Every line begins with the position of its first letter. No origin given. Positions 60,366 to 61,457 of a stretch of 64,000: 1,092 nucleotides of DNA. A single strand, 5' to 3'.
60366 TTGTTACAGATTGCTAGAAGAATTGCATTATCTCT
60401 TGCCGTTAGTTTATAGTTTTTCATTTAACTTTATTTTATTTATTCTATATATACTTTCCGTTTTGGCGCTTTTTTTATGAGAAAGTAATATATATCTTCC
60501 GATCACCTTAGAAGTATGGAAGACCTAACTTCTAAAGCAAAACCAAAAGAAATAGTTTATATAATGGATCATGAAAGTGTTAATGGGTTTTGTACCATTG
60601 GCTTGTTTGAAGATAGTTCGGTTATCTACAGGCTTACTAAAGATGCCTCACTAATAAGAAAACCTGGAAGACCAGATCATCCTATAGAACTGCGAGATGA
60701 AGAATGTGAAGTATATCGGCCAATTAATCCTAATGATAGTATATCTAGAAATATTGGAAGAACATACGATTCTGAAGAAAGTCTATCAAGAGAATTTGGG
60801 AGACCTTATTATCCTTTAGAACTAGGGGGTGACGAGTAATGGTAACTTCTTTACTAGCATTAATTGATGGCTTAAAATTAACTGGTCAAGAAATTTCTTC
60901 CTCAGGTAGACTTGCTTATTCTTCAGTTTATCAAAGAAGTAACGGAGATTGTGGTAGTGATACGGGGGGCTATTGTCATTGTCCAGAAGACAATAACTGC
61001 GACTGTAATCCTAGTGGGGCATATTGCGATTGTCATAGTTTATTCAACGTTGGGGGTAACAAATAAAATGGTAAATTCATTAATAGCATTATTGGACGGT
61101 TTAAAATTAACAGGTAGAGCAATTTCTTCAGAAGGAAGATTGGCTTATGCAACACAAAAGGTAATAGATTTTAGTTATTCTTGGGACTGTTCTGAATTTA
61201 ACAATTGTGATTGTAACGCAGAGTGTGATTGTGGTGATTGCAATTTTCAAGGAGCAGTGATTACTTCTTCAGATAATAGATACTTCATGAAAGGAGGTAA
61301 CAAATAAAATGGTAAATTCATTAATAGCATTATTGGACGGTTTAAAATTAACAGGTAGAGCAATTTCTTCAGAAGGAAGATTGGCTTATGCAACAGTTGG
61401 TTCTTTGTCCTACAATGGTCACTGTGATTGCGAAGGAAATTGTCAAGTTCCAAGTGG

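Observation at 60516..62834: Apparently undescribed archaeal RiPP-like system: three tandem Cys/Asp-rich precursors plus a radical SAM/SPASM maturase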

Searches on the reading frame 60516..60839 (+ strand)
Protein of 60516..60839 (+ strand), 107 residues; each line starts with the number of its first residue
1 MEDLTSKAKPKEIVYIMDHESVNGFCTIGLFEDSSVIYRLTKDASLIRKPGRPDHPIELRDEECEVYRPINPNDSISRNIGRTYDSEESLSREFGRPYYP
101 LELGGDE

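Call 3: search_protein_families(library=ncbifam, proteins=[window:60516-60839:+], max_evalue=1)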
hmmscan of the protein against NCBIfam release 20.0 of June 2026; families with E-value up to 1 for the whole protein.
window:60516-60839:+ (107 aa): 0 families

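Call 4: search_protein_families(library=pfam, proteins=[window:60516-60839:+], max_evalue=1)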
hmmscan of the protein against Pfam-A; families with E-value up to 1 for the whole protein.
window:60516-60839:+ (107 aa): 0 families

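Call 49: search_protein_representatives(protein=window:60516-60839:+)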
Query: 107 residues. Proteins with E-value up to 0.001 (for the whole library): 3; up to 1e-10: 1; up to 1e-30: 1. The best 3 are listed.
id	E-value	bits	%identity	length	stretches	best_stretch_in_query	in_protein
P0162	1.7e-66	237.5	100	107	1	1-107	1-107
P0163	4.6e-05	39.9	37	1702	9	4-39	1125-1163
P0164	5.0e-04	36.6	23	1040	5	9-82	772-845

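Call 51: search_protein_families(library=pfam, proteins=[P0163, P0164], max_evalue=0.001)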
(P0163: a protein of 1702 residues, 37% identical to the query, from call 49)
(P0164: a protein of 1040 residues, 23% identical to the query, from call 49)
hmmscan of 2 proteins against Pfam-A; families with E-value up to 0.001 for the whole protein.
P0163 (1702 aa): 9 families
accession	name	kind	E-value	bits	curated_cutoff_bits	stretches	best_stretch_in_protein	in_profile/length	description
PF25778.1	DUF7948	-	6.1e-54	183.7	27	1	126-342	1-214/214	Domain of unknown function (DUF7948)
PF18676.6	MBG_2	-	5.5e-40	136.3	25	2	1434-1506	4-72/72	MBG domain (YGX type)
PF06739.17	SBBP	-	2e-27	95.3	20.5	4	818-859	2-38/38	Beta-propeller repeat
PF22544.2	HYDIN_VesB_CFA65-like_Ig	-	2.2e-10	41.1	25.5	1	889-982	1-87/100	HYDIN/CFA65/VesB-like, Ig-like domain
PF15780.11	ASH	-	6.5e-10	39.5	27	1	896-983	12-92/98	Abnormal spindle-like microcephaly-assoc'd, ASPM-SPD-2-Hydin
PF02368.24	Big_2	-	1.9e-09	37.7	22.8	1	1011-1093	2-79/79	Bacterial Ig-like domain (group 2)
PF22073.2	Cep192_D4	-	7.5e-08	33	35.5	1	895-982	8-95/112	Cep192 domain 4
PF24507.1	Ig_CFAP65_4th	-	2.6e-07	31.4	27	0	1383-1433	22-72/76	CFAP65, fourth Ig-like domain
PF06491.16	Disulph_isomer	-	0.00036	21.1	25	0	1130-1174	77-121/136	Disulphide isomerase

P0164 (1040 aa): 4 families
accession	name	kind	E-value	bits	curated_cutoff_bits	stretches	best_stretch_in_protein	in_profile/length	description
PF13017.12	Maelstrom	-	1.4e-35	123.4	22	1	126-309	5-195/215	piRNA pathway germ-plasm component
PF12068.14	PH_RBD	-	1.1e-10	41.7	22.4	0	834-893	39-93/149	Rab-binding domain (RBD)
PF22628.2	zf-CCCH_10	-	3.3e-09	36.5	27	0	413-430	20-37/39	ZAP-like CCCH zinc finger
PF05322.16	NinE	-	2.7e-06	27.6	25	0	822-865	8-50/58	NINE Protein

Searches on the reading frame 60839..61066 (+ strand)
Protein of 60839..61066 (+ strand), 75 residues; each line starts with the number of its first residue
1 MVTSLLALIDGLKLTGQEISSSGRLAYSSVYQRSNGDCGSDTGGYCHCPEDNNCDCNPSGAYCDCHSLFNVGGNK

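Call 3: search_protein_families(library=ncbifam, proteins=[window:60839-61066:+], max_evalue=1)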
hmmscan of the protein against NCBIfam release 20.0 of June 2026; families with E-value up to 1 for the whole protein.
window:60839-61066:+ (75 aa): 0 families

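Call 4: search_protein_families(library=pfam, proteins=[window:60839-61066:+], max_evalue=1)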
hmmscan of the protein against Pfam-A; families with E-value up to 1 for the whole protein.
window:60839-61066:+ (75 aa): 0 families

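Call 32: find_homologous_proteins(query=A2, max_evalue=1)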
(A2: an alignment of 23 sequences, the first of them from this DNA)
Query A2 (23 sequences) (75 aa, profile of the alignment): 39 proteins with E <= 1 among 120 candidates.
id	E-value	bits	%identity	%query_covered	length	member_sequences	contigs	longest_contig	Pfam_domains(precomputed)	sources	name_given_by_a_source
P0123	7.5e-15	73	23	67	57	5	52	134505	-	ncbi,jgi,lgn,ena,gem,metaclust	metaclust:\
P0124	1.7e-14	72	-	-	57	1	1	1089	-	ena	-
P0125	2.1e-14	71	29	75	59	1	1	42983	-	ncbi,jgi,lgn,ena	ncbi:MAG: hypothetical protein WC494_04035 [Candidatus Pacearchaeota archaeon]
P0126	7.1e-14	70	-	-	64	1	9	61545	-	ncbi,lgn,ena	ncbi:MAG: hypothetical protein AABY06_02930 [Nanoarchaeota archaeon]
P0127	7.3e-14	70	32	71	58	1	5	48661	-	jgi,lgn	-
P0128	4.4e-13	67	27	75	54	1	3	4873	-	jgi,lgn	-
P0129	5.7e-13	67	-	-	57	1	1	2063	-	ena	-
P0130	8.6e-13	66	40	27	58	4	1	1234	-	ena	-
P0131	1.6e-12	65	36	75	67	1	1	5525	-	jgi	jgi:hypothetical protein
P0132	2.5e-12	65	27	67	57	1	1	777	-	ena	-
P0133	5.0e-12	64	26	69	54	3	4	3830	-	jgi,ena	-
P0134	6.8e-12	63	35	89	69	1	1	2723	-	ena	-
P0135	7.9e-12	63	29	77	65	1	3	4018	-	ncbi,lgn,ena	ncbi:MAG: hypothetical protein AABX29_02855 [Nanoarchaeota archaeon]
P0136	1.0e-11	63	30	71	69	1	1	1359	-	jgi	-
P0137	3.0e-11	61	19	72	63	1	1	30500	-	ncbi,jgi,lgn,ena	ncbi:MAG: hypothetical protein WC584_04530 [Candidatus Pacearchaeota archaeon]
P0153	2.2e-6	46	100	100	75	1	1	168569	-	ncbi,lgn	-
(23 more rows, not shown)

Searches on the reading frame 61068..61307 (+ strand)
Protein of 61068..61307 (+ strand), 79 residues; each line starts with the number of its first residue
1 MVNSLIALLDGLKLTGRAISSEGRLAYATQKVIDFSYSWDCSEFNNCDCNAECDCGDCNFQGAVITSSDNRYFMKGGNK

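Call 3: search_protein_families(library=ncbifam, proteins=[window:61068-61307:+], max_evalue=1)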
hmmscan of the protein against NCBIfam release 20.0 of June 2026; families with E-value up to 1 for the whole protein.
window:61068-61307:+ (79 aa): 0 families

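Call 4: search_protein_families(library=pfam, proteins=[window:61068-61307:+], max_evalue=1)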
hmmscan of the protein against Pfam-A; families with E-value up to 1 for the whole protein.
window:61068-61307:+ (79 aa): 1 family
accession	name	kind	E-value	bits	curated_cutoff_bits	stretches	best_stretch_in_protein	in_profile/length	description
PF12673.12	SipL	-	0.21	12.2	23.6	1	28-60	42-75/78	SipL, SPOCS domain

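Call 9: find_homologous_proteins(query=window:61068-61304:+, max_evalue=10)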
Query seq(79 aa) (79 aa): 2 proteins with E <= 10 among 3 candidates.
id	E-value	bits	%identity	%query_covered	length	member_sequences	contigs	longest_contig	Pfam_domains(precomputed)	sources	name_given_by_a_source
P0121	1.3e-47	176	100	100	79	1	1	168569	-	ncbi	-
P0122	8.1e-10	56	65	72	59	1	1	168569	-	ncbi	-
